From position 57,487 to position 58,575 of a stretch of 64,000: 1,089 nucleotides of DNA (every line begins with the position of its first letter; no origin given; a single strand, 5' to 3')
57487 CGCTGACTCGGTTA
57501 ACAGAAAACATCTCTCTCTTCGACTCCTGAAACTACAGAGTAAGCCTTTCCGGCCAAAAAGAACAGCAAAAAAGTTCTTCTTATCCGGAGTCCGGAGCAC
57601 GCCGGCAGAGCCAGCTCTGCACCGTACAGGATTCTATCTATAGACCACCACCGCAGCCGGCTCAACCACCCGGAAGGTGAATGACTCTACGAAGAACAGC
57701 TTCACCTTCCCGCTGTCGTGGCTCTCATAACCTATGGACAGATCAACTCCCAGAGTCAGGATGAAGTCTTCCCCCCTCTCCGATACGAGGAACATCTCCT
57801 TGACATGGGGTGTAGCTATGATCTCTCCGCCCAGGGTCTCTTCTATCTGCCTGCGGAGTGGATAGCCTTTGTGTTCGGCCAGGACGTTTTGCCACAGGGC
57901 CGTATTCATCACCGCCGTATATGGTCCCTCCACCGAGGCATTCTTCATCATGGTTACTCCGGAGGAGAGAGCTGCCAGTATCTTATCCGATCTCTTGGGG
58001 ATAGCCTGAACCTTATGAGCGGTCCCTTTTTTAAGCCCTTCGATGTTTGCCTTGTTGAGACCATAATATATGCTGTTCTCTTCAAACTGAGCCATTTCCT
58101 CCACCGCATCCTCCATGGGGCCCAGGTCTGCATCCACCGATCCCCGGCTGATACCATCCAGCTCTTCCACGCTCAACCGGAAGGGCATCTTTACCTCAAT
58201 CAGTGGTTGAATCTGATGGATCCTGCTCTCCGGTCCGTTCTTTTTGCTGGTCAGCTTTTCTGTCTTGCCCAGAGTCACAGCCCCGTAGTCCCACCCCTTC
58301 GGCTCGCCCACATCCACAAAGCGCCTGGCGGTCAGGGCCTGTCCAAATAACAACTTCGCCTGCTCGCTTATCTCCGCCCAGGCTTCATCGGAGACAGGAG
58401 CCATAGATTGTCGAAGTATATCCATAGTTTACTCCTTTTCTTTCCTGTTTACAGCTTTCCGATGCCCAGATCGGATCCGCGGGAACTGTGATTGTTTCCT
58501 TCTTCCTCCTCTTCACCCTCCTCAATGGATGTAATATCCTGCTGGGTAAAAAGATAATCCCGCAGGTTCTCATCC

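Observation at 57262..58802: Family-1 encapsulin nanocompartment operon (EncFtn cargo with targeting peptide, then the shell) followed by a dodecin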

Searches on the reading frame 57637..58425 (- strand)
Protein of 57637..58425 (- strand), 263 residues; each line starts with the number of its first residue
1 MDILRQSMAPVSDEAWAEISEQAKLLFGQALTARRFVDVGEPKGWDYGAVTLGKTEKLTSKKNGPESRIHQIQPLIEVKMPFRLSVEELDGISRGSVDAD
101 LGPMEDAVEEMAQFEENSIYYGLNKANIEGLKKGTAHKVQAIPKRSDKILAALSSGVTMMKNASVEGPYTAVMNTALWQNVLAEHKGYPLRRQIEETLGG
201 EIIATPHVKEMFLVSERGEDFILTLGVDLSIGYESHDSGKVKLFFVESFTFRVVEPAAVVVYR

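Call 5: search_protein_families(library=pfam, proteins=[window:57637-58425:-], max_evalue=0.01)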
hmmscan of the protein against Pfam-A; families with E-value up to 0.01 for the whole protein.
window:57637-58425:- (263 aa): 1 family
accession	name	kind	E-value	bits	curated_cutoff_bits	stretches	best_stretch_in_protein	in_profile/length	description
PF04454.18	Linocin_M18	-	1.1e-72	244.8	24.3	1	1-250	1-253/253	Encapsulating protein for peroxidase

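Call 6: search_protein_families(library=ncbifam, proteins=[window:57637-58425:-], max_evalue=0.01)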
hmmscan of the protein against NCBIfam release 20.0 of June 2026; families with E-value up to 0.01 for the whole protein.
window:57637-58425:- (263 aa): 1 family
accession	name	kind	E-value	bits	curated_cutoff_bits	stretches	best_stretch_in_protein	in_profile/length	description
NF041155.2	encap_f1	equivalog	3.2e-73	246.3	100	1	4-261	1-260/261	family 1 encapsulin nanocompartment shell protein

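Call 8: find_homologous_proteins(query=window:57637-58425:-)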
Query window:57637-58425:- (263 aa): 138 proteins with E <= 0.001 among 1007 candidates; the best 120 are listed.
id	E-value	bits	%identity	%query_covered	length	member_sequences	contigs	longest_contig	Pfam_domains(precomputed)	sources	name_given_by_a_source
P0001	4.1e-168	575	100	100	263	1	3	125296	PF04454.19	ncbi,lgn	-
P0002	4.9e-125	434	73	100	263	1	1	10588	PF04454.19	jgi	jgi:uncharacterized linocin/CFP29 family protein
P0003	3.6e-84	300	53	100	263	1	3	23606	PF04454.19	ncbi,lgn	-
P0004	1.9e-82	295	51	100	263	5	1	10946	PF04454.19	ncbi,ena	-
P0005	3.3e-82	294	51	99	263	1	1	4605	PF04454.19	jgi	-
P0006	1.7e-81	291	51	100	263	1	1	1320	PF04454.19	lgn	-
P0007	1.9e-81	291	51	100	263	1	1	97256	PF04454.19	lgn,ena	-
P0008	7.1e-81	289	50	100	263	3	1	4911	PF04454.19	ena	-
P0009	1.2e-80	289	51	100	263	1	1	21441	PF04454.19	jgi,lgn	jgi:uncharacterized linocin/CFP29 family protein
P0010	1.3e-80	289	53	100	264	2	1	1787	PF04454.19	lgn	-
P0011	2.4e-80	288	49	100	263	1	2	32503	PF04454.19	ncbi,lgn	ncbi:MAG: family 1 encapsulin nanocompartment shell protein [Bacteroidota bacterium]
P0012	2.4e-80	288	50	100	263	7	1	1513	PF04454.19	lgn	-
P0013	4.4e-80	287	50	100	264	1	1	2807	PF04454.19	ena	-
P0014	5.0e-80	287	52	99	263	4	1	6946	PF04454.19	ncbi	-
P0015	6.2e-80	286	50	100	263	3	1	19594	PF04454.19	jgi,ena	-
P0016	1.1e-79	286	50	100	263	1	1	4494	PF04454.19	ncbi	-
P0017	1.4e-79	285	48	100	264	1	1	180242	PF04454.19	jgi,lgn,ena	-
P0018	1.4e-79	285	51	100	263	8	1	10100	PF05065.20,PF04454.19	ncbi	-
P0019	1.6e-79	285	49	100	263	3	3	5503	PF04454.19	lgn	-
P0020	1.8e-79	285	50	100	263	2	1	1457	PF04454.19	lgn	-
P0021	2.3e-79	285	49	100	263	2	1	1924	PF04454.19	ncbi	-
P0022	2.3e-79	284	48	100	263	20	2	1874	PF05065.20,PF04454.19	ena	-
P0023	2.3e-79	284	50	100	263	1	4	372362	PF04454.19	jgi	jgi:uncharacterized linocin/CFP29 family protein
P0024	3.8e-79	284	49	100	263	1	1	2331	PF04454.19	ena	-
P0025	1.0e-78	282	49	100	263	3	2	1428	PF04454.19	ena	-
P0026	1.0e-78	282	52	99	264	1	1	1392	PF04454.19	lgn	-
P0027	1.3e-78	282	49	100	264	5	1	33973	PF04454.19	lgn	-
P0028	1.6e-78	282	50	100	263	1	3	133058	PF04454.19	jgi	jgi:uncharacterized linocin/CFP29 family protein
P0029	1.8e-78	282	49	100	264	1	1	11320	PF04454.19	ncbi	-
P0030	1.8e-78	282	49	100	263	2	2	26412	PF04454.19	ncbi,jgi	-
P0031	2.2e-78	281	49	100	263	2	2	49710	PF04454.19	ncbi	-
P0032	2.2e-78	281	50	100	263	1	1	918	PF04454.19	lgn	-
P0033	2.3e-78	281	49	100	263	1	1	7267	PF04454.19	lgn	-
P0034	3.2e-78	281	48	100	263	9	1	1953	PF04454.19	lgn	-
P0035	3.4e-78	281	51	100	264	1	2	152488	PF04454.19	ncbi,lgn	ncbi:MAG: family 1 encapsulin nanocompartment shell protein [Bacteroidales bacterium]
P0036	3.5e-78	281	49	100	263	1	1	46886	PF04454.19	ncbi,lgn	-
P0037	4.0e-78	280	49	100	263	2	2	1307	PF04454.19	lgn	-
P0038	4.7e-78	280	51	100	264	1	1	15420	PF25209.3,PF04454.19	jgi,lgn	jgi:uncharacterized linocin/CFP29 family protein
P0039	5.0e-78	280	48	100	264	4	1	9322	PF04454.19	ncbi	-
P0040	7.2e-78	280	48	100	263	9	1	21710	PF04454.19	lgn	-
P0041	7.4e-78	280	50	100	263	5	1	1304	PF04454.19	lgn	-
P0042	7.7e-78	279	49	100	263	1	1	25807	PF04454.19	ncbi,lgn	ncbi:MAG: family 1 encapsulin nanocompartment shell protein [Bacteroidota bacterium]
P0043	8.5e-78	279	48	100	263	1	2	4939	PF04454.19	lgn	-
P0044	1.0e-77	279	49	100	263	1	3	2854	PF04454.19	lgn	-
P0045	1.1e-77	279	50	100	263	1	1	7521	PF04454.19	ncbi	-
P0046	1.1e-77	279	47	100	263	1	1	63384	PF04454.19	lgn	-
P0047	1.4e-77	279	49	100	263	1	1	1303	PF04454.19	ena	-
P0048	1.5e-77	279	48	100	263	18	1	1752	PF04454.19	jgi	jgi:uncharacterized linocin/CFP29 family protein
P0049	2.0e-77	278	48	100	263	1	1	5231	PF04454.19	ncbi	-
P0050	2.5e-77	278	52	99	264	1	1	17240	PF04454.19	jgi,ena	-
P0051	2.9e-77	278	48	100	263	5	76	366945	PF04454.19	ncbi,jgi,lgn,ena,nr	ncbi:MAG: family 1 encapsulin nanocompartment shell protein [Bacteroidales bacterium]|jgi:uncharacte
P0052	3.9e-77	277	48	100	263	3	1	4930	PF04454.19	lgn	-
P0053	5.2e-77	277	49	100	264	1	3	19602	PF04454.19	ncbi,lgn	ncbi:MAG: family 1 encapsulin nanocompartment shell protein [Bacteroidales bacterium]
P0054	5.6e-77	277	50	100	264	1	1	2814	PF04454.19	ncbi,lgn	-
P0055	1.1e-76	276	49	100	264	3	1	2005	PF04454.19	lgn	-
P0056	1.4e-76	275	49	100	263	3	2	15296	PF04454.19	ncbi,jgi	-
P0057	1.5e-76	275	49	100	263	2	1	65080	PF04454.19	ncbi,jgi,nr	ncbi:MAG: bacteriocin family protein [Bacteroidales bacterium]|nr:bacteriocin family protein [Bacter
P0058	2.0e-76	275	49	100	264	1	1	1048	PF04454.19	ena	-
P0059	2.5e-76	275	47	100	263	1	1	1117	PF04454.19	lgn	-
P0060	2.8e-76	274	50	100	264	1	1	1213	PF04454.19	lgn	-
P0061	3.7e-76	274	47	100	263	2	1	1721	PF04454.19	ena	-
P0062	3.7e-76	274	47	100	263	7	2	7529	PF04454.19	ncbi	ncbi:MAG: family 1 encapsulin nanocompartment shell protein [Marinilabiliaceae bacterium]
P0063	4.9e-76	274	47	100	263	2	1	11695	PF04454.19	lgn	-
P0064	9.9e-76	273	51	99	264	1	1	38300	PF04454.19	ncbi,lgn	-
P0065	1.0e-75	273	50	100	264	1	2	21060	PF04454.19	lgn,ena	-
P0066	1.3e-75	272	49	100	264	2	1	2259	PF04454.19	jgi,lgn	jgi:uncharacterized linocin/CFP29 family protein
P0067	1.4e-75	272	50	100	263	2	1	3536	PF04454.19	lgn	-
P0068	2.4e-75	271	48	100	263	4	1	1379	PF04454.19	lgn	-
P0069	3.1e-75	271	47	100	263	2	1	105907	PF04454.19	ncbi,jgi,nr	ncbi:MAG: family 1 encapsulin nanocompartment shell protein [Bacteroides sp.]|jgi:uncharacterized li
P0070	4.6e-75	270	48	100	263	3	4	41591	PF05065.20,PF04454.19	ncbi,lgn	ncbi:MAG: family 1 encapsulin nanocompartment shell protein [Bacteroidales bacterium]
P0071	8.6e-75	269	48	100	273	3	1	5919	PF04454.19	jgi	jgi:uncharacterized linocin/CFP29 family protein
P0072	1.0e-74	269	47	100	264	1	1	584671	PF04454.19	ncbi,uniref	ncbi:family 1 encapsulin nanocompartment shell protein [Thermophagus sp. OGC60D27]|uniref:family 1 e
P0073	1.4e-74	269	49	100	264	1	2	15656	PF04454.19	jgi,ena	-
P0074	1.6e-74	269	51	99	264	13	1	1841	PF04454.19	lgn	-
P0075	5.8e-74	267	48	100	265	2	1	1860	PF04454.19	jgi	-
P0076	6.5e-74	267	49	100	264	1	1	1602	PF04454.19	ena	-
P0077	8.6e-74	266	49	100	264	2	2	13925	PF04454.19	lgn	-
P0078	1.0e-73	266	45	100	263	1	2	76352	PF05065.20,PF04454.19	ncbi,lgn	-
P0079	2.7e-73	265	49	100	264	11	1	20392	PF04454.19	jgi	jgi:uncharacterized linocin/CFP29 family protein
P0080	3.0e-73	264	46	100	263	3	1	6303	PF04454.19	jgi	jgi:uncharacterized linocin/CFP29 family protein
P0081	3.1e-73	264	49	100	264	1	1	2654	PF04454.19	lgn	-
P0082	4.0e-73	264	49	99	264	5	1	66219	PF04454.19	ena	-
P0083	4.3e-73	264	47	100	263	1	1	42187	PF04454.19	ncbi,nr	ncbi:family 1 encapsulin nanocompartment shell protein [Marinilabiliaceae bacterium ANBcel2]|nr:fami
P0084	5.1e-73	264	48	100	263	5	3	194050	PF04454.19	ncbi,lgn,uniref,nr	ncbi:family 1 encapsulin nanocompartment shell protein [Thermophagus xiamenensis]|uniref:Uncharacter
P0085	5.5e-73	264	48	100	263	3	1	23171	PF04454.19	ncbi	-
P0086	8.5e-73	263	45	100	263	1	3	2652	PF04454.19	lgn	-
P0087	1.1e-72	263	47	100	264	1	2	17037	PF04454.19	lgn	-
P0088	1.2e-72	262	45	100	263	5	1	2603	PF04454.19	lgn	-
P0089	3.3e-72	261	46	100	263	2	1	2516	PF04454.19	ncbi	-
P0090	6.1e-72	260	44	100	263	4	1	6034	PF04454.19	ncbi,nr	ncbi:MAG: bacteriocin [Bacteroidetes bacterium]|nr:MAG: bacteriocin [Bacteroidota bacterium]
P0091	7.0e-72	260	48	99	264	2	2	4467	PF04454.19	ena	-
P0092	8.2e-72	260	47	99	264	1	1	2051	PF04454.19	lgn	-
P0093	8.4e-72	260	46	100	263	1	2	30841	PF04454.19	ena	-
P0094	1.3e-71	259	45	100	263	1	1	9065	PF04454.19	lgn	-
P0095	1.8e-71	259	47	99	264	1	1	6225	PF04454.19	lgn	-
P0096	3.5e-71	258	47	99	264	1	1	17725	PF04454.19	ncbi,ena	-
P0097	4.9e-71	257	46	100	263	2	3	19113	PF04454.19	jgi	jgi:uncharacterized linocin/CFP29 family protein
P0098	5.8e-71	257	45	99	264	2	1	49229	PF04454.19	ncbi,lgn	ncbi:MAG: family 1 encapsulin nanocompartment shell protein [Bacteroidales bacterium]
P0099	6.2e-71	257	50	99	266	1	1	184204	PF04454.19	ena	-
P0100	1.0e-70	256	45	100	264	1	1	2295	PF04454.19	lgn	-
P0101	1.9e-70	255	45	100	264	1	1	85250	PF04454.19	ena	-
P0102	2.6e-70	255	49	99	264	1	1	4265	PF04454.19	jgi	-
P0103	3.9e-70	254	46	99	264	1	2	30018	PF04454.19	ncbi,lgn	ncbi:MAG: family 1 encapsulin nanocompartment shell protein [Bacteroidales bacterium]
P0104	7.0e-70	253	47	100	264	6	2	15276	PF04454.19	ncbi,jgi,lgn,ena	-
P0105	1.1e-69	253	47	99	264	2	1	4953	PF04454.19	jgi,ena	-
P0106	2.4e-69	252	45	99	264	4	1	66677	PF04454.19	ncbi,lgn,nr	ncbi:MAG: bacteriocin [Marinilabiliales bacterium]|nr:MAG: bacteriocin [Marinilabiliales bacterium]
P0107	4.9e-69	251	44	100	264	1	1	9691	PF04454.19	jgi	jgi:uncharacterized linocin/CFP29 family protein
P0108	5.2e-69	251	44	100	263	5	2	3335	PF04454.19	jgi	jgi:uncharacterized linocin/CFP29 family protein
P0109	5.8e-69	250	44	100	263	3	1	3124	PF04454.19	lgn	-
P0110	6.0e-69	250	44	100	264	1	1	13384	PF04454.19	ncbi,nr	ncbi:MAG: bacteriocin [Caldithrix sp.]|nr:bacteriocin [Caldithrix sp.]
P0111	8.5e-69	250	45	100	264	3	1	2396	PF04454.19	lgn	-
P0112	1.1e-68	249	48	99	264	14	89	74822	PF04454.19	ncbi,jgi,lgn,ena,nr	ncbi:MAG: family 1 encapsulin nanocompartment shell protein [Bacteroidales bacterium]|jgi:uncharacte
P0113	1.5e-68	249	46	100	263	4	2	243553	PF04454.19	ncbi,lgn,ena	ncbi:MAG: family 1 encapsulin nanocompartment shell protein [Bacteroidales bacterium]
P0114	2.7e-68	248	46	99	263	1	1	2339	PF04454.19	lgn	-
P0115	6.7e-68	247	44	99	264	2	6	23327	PF04454.19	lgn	-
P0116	8.4e-68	247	47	99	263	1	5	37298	PF04454.19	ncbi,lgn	ncbi:MAG: family 1 encapsulin nanocompartment shell protein [Candidatus Acetothermia bacterium]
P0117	1.7e-67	246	45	99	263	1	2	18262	PF04454.19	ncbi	ncbi:MAG: family 1 encapsulin nanocompartment shell protein [Bacteroidales bacterium]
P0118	2.3e-67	245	45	99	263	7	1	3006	PF04454.19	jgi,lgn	jgi:uncharacterized linocin/CFP29 family protein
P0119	2.3e-67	245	44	100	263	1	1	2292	PF04454.19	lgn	-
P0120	3.4e-67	245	44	100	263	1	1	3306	PF04454.19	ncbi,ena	-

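Call 9: find_encoding_contigs(protein=P0001, flank=6000, max_places=4)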
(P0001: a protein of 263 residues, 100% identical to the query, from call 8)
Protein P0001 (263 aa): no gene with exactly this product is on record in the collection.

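Call 10: find_encoding_contigs(protein=P0002, flank=6000, max_places=4)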
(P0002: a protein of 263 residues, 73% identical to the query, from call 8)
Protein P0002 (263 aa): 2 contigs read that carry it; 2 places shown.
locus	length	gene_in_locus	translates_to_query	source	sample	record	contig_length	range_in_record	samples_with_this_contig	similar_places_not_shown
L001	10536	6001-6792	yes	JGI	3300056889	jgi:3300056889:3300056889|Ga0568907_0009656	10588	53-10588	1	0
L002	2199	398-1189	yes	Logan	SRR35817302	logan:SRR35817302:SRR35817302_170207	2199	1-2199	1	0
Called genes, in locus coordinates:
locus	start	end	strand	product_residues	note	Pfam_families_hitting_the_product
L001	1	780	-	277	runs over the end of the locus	?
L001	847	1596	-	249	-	PF01522:Polysacc_deac_1 (weak), PF10096:DUF2334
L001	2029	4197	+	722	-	PF10459:Peptidase_S46, PF13365:Trypsin_2 (faint)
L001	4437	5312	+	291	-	PF00892:EamA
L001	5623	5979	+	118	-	PF22277:EncFtn-like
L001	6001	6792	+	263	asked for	PF04454:Linocin_M18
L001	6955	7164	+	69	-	PF07311:Dodecin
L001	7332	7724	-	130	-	PF00578:AhpC-TSA, PF10417:1-cysPrx_C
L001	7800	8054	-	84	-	PF00578:AhpC-TSA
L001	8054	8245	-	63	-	-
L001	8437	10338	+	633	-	PF17297:PEPCK_N, PF00821:PEPCK_GTP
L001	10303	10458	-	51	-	-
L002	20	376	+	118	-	PF22277:EncFtn-like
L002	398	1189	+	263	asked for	PF04454:Linocin_M18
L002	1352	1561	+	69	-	PF07311:Dodecin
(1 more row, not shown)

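Call 11: find_encoding_contigs(protein=P0003, flank=6000, max_places=4)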
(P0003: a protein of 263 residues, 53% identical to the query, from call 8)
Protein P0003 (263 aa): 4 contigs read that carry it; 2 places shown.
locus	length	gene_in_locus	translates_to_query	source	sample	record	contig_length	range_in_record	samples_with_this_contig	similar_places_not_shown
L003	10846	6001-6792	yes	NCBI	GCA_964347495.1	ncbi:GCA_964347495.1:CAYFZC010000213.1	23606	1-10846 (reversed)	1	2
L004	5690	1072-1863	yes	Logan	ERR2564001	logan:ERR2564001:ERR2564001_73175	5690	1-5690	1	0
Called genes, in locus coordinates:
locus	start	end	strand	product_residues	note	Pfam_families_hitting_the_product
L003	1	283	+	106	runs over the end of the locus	PF00156:Pribosyltran (weak)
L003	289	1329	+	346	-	PF00389:2-Hacid_dh, PF02826:2-Hacid_dh_C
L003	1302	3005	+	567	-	PF00890:FAD_binding_2, PF01266:DAO (weak), PF03486:HI0933_like (faint), PF02910:Succ_DH_flav_C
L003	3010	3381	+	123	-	PF13085:Fer2_3, PF00111:Fer2 (weak)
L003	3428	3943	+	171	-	PF01965:DJ-1_PfpI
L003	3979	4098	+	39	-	PF13459:Fer4_15 (weak), PF13370:Fer4_13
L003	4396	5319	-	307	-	PF01609:DDE_Tnp_1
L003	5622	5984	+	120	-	PF22277:EncFtn-like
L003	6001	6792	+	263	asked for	PF04454:Linocin_M18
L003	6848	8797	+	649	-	PF00330:Aconitase, PF00694:Aconitase_C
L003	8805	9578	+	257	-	PF01925:TauE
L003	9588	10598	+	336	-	PF00579:tRNA-synt_1b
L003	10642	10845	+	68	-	?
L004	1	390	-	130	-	?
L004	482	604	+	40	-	-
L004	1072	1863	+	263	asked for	PF04454:Linocin_M18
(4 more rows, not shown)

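Call 13: find_related_loci(query=A1, collection=genome_contigs, flank=8000)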
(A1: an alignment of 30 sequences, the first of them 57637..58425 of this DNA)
Query A1 (263 aa) in genome_contigs; peptide patterns used: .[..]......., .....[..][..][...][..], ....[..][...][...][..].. (x = any residue, [..] = any of these).
599 stretches matched a pattern (row limit reached: there are more); 564 encode a relative of the query (tblastn E <= 1e-3); the best 80 are kept; 80 distinct loci.
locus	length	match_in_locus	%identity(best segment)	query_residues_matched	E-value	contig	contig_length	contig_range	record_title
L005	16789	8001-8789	52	1-263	4e-91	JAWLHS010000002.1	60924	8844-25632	MAG: Bacteroidales bacterium isolate 30dZY2.bin.78 NODE_772_length_60924_cov_5.137772, whole genome shotgun sequence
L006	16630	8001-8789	50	1-263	5e-90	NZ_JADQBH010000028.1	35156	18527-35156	MAG: Marinilabilia sp. isolate Soudan_9 NODE_474_length_35156_cov_6.823338, whole genome shotgun sequence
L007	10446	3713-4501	54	1-262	2e-89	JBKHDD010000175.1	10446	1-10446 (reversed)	MAG: Desulfococcaceae bacterium isolate D1M03_3 NODE_3770_length_10446_cov_11.140314, whole genome shotgun sequence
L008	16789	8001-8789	52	1-263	2e-89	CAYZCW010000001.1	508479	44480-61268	MAG TPA_asm: uncultured Bacteroidales bacterium isolate SRP241341_co1_227 genome assembly, contig: NODE_3_length_508479_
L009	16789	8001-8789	49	1-263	4e-89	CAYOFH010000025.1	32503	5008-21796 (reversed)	MAG TPA_asm: uncultured Marinilabiliaceae bacterium isolate SRP252850_co1_367 genome assembly, contig: NODE_2255_length_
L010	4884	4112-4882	52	1-257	3e-89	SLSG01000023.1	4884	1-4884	MAG: Bacteroidales bacterium isolate CSSed165cm_597 CSSed16-5cm-90387, whole genome shotgun sequence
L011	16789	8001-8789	50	1-263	8e-89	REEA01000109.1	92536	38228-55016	MAG: Bacteroidia bacterium isolate GEM2.Bin73 NODE_109_length_92536_cov_13.9397, whole genome shotgun sequence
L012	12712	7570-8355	50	1-261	2e-88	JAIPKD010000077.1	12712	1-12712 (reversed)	MAG: Verrucomicrobia bacterium isolate Tobar15.5-16.5m-G41 Tobar15-5-16-5m-C3636, whole genome shotgun sequence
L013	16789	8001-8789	50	1-263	4e-88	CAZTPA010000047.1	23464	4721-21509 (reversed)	MAG TPA_asm: uncultured Bacteroidales bacterium isolate SRP252850_co1_256 genome assembly, contig: NODE_3851_length_2346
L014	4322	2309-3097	51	1-263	4e-88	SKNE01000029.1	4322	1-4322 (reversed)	MAG: Bacteroidales bacterium isolate CSSed162cmA_278 CSSed16-2cmA-111465, whole genome shotgun sequence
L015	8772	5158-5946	49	1-262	3e-87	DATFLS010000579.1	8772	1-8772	MAG TPA_asm: bacterium isolate SMAG_U9204 k141_188832, whole genome shotgun sequence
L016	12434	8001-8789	49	1-263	4e-87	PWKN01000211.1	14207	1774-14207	MAG: Bacteroidales bacterium isolate CSSed10_193 CS-Sed10-C9480, whole genome shotgun sequence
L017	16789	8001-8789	49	1-263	6e-87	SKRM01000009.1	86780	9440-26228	MAG: Bacteroidales bacterium isolate CSSed162cmA_488 CSSed16-2cmA-96, whole genome shotgun sequence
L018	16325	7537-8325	49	1-262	9e-87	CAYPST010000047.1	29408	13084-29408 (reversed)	MAG TPA_asm: uncultured bacterium isolate SRP141376_co1_385 genome assembly, contig: NODE_3647_length_29408_cov_6.298947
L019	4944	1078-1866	49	1-263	3e-86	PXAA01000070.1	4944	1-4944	MAG: Bacteroidales bacterium isolate T3Sed10_192R1 T3-Sed10-C49220, whole genome shotgun sequence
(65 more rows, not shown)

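Call 19: list_cluster_members(proteins=[window:57637-58425:-, window:58452-58802:-, window:57265-57471:-, window:60213-62378:-, window:53733-55628:-])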
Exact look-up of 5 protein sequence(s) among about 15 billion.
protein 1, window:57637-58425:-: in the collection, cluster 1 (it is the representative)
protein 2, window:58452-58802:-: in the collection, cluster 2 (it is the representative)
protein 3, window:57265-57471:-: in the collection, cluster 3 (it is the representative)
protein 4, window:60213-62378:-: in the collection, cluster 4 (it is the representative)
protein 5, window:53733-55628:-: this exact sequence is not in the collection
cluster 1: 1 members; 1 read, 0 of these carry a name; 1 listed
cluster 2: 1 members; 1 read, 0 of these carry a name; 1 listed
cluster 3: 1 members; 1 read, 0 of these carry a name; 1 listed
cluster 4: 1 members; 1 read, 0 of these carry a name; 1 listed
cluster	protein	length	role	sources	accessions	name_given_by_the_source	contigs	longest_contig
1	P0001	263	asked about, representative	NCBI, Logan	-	-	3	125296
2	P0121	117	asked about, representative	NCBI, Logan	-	-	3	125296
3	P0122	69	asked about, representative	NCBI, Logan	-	-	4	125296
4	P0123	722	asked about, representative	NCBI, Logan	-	-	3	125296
